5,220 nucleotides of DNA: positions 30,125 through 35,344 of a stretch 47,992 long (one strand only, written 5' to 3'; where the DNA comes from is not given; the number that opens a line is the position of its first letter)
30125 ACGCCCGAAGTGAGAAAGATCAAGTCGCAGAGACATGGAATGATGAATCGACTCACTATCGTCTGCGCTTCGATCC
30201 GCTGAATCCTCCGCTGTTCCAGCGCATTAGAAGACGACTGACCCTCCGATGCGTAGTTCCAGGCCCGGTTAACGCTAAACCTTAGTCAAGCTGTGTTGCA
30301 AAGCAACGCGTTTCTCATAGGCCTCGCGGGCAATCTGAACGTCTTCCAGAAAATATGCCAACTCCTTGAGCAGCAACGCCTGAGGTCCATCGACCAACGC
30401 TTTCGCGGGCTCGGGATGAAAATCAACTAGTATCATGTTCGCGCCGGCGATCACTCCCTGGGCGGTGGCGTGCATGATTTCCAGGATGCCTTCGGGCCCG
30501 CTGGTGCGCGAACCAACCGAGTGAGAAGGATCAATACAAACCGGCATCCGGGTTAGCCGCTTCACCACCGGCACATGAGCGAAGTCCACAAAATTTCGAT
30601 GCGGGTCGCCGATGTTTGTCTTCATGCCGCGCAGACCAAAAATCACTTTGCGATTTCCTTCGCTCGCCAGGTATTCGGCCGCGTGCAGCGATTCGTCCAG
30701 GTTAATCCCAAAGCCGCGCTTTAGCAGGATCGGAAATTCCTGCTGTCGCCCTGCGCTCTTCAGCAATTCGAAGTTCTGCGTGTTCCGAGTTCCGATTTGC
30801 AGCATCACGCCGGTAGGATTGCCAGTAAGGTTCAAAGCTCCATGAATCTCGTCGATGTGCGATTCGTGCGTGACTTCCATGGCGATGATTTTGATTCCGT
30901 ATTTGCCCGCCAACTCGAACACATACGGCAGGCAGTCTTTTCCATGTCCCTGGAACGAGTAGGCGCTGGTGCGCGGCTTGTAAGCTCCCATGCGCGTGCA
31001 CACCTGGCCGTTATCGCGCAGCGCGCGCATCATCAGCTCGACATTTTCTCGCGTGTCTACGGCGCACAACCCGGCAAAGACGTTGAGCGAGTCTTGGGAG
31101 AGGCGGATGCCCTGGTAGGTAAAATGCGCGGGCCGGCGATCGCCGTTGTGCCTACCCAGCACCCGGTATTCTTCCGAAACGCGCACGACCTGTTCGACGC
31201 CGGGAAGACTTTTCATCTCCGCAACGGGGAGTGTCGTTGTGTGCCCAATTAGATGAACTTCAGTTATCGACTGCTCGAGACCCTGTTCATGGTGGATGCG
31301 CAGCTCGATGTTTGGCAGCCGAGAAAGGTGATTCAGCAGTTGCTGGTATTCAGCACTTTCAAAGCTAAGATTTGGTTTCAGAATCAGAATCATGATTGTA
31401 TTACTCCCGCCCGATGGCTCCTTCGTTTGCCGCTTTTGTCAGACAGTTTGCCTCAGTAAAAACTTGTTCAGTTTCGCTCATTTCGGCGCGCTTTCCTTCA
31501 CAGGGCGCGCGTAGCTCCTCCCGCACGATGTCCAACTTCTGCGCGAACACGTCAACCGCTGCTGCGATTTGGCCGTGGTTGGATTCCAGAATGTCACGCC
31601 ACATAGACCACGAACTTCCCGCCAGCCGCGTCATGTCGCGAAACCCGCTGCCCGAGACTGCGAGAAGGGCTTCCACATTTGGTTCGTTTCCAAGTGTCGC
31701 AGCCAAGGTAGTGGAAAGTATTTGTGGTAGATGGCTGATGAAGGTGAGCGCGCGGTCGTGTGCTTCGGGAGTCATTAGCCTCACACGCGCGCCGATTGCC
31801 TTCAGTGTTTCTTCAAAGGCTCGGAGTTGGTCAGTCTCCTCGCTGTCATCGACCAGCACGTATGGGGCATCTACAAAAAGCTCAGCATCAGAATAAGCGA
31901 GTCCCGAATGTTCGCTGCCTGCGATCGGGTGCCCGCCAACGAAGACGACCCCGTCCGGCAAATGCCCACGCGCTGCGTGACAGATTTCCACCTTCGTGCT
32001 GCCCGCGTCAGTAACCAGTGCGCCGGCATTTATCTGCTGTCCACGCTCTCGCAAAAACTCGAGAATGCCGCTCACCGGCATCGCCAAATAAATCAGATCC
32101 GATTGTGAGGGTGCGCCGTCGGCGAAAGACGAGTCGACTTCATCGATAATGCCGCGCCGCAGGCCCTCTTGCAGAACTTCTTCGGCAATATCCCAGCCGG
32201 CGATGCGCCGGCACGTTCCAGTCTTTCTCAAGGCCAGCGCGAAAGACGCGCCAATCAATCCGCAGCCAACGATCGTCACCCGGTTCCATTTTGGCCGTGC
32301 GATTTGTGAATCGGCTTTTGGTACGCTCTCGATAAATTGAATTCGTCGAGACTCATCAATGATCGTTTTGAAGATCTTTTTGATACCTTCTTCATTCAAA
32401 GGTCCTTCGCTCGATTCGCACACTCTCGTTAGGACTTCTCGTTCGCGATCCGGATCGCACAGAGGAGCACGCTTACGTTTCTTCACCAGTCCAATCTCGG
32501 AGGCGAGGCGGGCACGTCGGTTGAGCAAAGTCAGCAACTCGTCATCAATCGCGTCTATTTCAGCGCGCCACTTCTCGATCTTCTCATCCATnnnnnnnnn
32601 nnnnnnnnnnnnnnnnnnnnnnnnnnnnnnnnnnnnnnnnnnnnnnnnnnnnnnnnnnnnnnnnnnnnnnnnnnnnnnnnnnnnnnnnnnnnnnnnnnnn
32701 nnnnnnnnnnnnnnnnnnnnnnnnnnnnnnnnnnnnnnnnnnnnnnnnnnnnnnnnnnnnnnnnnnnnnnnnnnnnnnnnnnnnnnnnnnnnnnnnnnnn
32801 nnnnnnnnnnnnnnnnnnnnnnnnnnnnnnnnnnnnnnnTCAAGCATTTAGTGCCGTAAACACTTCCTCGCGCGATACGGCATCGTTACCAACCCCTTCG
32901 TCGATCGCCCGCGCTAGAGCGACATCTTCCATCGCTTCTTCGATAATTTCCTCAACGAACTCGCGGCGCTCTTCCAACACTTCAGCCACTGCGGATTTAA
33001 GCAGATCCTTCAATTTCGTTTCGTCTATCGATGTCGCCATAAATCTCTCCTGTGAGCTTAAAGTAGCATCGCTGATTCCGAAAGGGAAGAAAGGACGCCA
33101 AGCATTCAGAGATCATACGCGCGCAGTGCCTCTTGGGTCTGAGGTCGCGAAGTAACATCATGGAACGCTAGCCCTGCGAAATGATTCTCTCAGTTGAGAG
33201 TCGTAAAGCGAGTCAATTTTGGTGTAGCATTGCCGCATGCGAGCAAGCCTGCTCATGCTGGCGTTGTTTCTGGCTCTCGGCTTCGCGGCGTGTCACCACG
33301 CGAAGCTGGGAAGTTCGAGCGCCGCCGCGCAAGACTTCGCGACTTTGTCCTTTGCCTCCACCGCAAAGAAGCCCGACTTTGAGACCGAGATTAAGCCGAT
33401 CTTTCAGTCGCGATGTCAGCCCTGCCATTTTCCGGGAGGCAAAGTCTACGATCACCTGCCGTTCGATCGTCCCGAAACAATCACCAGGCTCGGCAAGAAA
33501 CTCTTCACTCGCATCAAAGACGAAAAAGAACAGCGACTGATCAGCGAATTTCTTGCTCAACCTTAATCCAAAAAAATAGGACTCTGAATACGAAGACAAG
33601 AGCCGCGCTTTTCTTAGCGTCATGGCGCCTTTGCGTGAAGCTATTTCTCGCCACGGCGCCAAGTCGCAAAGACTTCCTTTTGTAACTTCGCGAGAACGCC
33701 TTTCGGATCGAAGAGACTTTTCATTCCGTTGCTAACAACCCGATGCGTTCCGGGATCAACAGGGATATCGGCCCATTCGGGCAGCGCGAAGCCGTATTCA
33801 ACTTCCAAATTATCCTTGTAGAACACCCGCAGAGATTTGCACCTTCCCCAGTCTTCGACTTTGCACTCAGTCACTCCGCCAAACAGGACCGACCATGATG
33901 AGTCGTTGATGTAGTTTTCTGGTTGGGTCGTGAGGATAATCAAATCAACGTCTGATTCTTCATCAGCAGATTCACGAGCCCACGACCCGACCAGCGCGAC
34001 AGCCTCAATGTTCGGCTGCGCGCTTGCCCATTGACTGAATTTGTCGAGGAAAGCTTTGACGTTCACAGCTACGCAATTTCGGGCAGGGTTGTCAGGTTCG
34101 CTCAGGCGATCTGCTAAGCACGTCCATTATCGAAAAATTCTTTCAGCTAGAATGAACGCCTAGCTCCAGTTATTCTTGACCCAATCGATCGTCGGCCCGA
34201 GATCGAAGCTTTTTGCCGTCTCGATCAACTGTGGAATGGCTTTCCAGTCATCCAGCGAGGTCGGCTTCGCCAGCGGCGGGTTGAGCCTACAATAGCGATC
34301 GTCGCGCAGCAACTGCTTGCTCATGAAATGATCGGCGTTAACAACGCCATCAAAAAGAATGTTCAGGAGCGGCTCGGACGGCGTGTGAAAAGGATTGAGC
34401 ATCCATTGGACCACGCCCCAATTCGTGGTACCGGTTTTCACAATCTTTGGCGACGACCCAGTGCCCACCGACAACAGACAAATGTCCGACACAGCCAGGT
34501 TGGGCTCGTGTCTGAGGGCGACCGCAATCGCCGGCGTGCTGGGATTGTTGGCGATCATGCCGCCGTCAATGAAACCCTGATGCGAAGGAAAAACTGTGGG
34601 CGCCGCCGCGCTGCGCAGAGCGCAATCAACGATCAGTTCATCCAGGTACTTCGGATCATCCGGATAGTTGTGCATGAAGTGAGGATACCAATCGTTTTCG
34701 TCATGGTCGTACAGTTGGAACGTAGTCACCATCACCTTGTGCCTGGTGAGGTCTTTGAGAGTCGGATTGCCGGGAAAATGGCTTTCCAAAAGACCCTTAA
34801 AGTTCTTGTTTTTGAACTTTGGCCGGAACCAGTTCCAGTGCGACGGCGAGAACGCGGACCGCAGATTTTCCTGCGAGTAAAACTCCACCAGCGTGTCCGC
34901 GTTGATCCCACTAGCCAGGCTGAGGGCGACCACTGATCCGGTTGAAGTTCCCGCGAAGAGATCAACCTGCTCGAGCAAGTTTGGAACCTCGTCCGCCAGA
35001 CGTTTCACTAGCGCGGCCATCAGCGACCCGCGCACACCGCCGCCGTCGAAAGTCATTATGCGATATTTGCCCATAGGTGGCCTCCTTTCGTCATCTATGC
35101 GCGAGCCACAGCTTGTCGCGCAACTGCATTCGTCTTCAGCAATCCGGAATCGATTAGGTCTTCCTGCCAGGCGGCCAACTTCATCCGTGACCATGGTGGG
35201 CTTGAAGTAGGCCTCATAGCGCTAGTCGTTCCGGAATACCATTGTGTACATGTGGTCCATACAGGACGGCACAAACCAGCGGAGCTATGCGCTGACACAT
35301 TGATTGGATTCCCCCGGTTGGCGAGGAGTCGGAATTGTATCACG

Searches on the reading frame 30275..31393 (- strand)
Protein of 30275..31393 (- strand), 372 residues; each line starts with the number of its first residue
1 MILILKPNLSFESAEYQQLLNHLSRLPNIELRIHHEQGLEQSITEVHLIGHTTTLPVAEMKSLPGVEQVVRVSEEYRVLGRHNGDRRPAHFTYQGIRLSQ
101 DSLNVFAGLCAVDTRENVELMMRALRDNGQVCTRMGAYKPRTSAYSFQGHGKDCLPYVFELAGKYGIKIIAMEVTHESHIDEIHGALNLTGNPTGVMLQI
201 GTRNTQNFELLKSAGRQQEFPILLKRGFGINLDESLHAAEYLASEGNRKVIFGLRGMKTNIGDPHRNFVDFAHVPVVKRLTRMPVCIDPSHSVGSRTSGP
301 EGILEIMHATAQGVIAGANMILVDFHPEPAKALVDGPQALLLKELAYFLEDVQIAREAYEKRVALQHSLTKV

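Call 10: search_protein_families(library=pfam, proteins=[window:30275-31393:-])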
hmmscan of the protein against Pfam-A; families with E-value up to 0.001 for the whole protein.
window:30275-31393:- (372 aa): 2 families
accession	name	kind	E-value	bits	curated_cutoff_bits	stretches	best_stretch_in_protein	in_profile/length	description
PF00793.26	DAHP_synth_1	-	3e-42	144.8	25.5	1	100-352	14-261/270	DAHP synthetase I family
PF18152.6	DAHP_snth_FXD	-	1.3e-08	35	27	1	1-74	1-67/67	DAHP synthase ferredoxin-like domain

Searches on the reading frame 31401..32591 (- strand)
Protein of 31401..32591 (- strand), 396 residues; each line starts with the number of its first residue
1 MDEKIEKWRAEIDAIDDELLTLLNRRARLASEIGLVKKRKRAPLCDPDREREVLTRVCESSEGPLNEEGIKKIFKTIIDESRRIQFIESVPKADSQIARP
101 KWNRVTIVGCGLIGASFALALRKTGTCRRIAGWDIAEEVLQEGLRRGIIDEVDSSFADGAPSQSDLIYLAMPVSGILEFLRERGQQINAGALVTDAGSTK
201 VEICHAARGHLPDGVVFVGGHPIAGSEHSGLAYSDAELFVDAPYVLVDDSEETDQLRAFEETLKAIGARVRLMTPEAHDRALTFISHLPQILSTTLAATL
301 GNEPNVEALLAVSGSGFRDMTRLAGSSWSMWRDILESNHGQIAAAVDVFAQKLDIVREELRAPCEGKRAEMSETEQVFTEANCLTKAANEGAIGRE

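Call 10: search_protein_families(library=pfam, proteins=[window:31401-32591:-])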
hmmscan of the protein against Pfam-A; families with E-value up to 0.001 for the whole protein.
window:31401-32591:- (396 aa): 3 families
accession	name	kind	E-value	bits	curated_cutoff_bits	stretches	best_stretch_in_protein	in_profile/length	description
PF02153.23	PDH_N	-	2.1e-33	115.5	26.5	1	117-271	1-153/154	Prephenate dehydrogenase, nucleotide-binding domain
PF01817.26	CM_2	-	4.8e-25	88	27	1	8-85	1-79/80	Chorismate mutase type II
PF20463.3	PDH_C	-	5.5e-19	68.8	22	1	274-361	1-89/102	Prephenate dehydrogenase, dimerization domain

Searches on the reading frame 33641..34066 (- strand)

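Call 60: search_protein_families(library=pfam, proteins=[window:33641-34066:-], max_evalue=0.00001)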
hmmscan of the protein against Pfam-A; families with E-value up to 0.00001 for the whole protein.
window:33641-34066:- (141 aa): 3 families
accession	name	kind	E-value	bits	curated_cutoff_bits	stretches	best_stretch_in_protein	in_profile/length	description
PF04439.18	Adenyl_transf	-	4.7e-07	29.7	22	1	5-69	6-72/279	Streptomycin adenylyltransferase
PF18765.7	Polbeta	-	1.6e-06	28.6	26.9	1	12-52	5-45/93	Polymerase beta, Nucleotidyltransferase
PF01909.29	NTP_transf_2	-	6.1e-06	27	21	1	18-52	13-46/93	Nucleotidyltransferase domain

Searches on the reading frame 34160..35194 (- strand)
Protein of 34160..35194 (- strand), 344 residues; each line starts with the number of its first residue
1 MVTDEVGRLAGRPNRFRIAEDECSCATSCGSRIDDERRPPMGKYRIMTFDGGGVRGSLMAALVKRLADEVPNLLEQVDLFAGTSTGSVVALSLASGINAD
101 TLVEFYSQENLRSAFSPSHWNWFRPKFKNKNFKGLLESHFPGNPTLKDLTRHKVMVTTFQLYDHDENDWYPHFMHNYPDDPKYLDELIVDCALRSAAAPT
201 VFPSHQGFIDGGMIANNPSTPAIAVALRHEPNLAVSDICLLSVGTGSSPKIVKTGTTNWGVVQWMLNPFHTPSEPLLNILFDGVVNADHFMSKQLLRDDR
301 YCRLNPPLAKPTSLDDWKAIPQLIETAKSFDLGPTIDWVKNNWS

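Call 60: search_protein_families(library=pfam, proteins=[window:34160-35194:-], max_evalue=0.00001)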
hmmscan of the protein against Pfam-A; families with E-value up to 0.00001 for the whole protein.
window:34160-35194:- (344 aa): 1 family
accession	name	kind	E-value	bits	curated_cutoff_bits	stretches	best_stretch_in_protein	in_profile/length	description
PF01734.28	Patatin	-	1.3e-25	91.2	27.7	1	48-222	2-190/191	Patatin-like phospholipase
